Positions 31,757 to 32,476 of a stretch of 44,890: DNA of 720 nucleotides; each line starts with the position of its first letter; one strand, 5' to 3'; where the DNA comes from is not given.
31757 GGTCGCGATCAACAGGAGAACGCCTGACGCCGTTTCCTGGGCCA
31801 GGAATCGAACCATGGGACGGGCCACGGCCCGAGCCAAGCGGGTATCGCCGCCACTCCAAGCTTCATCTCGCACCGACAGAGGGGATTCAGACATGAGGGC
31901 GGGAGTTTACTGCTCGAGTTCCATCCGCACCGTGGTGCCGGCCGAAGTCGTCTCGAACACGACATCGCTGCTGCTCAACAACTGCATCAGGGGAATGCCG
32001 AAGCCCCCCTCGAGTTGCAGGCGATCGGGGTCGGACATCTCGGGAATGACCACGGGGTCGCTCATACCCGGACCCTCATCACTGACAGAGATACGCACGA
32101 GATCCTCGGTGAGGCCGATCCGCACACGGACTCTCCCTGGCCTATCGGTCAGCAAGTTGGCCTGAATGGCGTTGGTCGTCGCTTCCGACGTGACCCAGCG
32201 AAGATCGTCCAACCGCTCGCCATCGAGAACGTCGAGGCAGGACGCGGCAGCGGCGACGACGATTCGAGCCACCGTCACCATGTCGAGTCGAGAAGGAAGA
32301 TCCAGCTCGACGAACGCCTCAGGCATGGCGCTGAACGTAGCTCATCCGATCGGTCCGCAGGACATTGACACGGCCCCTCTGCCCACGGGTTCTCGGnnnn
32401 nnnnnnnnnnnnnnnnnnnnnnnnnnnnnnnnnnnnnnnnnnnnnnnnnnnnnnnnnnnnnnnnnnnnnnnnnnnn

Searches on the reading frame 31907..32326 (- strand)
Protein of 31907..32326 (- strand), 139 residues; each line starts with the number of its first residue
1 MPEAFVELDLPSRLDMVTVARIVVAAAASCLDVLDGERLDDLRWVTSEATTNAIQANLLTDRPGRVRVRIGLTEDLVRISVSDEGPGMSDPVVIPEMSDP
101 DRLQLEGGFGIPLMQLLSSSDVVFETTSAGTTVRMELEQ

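Call 3: search_protein_families(library=pfam, proteins=[window:31907-32326:-], max_evalue=1)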
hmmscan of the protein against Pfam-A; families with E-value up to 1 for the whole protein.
window:31907-32326:- (139 aa): 2 families
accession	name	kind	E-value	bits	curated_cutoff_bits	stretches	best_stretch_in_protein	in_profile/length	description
PF13581.12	HATPase_c_2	-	8.9e-19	68.2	27.4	1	11-135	2-125/127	Histidine kinase-like ATPase domain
PF02518.31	HATPase_c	-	6.5e-09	36.6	26.4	1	40-137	4-107/111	Histidine kinase-, DNA gyrase B-, and HSP90-like ATPase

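Call 4: search_protein_families(library=ncbifam, proteins=[window:31907-32326:-], max_evalue=1)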
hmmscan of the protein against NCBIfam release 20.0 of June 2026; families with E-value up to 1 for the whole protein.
window:31907-32326:- (139 aa): 11 families
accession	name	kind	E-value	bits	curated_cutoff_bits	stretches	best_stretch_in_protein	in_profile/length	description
TIGR01925.2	spIIAB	equivalog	2.9e-14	53.1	135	1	6-136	3-133/137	anti-sigma F factor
NF003144.0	PRK04069.1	equivalog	7.8e-11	41.6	145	1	4-135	6-139/161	anti-sigma B factor RsbW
TIGR01924.1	rsbW_low_gc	equivalog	2.9e-10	39.8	155.05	1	4-118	6-124/159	anti-sigma B factor RsbW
NF041045.1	RsbA_anti_sig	subfamily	2.2e-09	37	210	1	18-137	192-302/303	anti-sigma factor RsbA family regulatory protein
TIGR02916.1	PEP_his_kin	equivalog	0.00062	18.4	300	1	41-111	579-646/679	XrtA/PEP-CTERM system histidine kinase PrsK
NF051872.1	HisKinPhyk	equivalog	0.0014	17.3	750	1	33-90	441-497/537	sensor histidine kinase PhyK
NF046044.1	PnpS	equivalog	0.039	12.9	400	1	45-89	289-330/390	two-component system histidine kinase PnpS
TIGR02966.1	phoR_proteo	equivalog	0.079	12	334.2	1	40-89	228-274/333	phosphate regulon sensor histidine kinase PhoR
TIGR02938.1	nifL_nitrog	equivalog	0.079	11.5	242.45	1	26-90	373-437/494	nitrogen fixation negative regulator NifL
NF033792.0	ActS_PrrB_HisK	equivalog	0.13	11.1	350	1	65-99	330-363/423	ActS/PrrB/RegB family redox-sensitive histidine kinase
NF008298.1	PRK11086.1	subfamily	0.16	10.3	520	1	28-90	410-471/529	DcuS/MalK family sensor histidine kinase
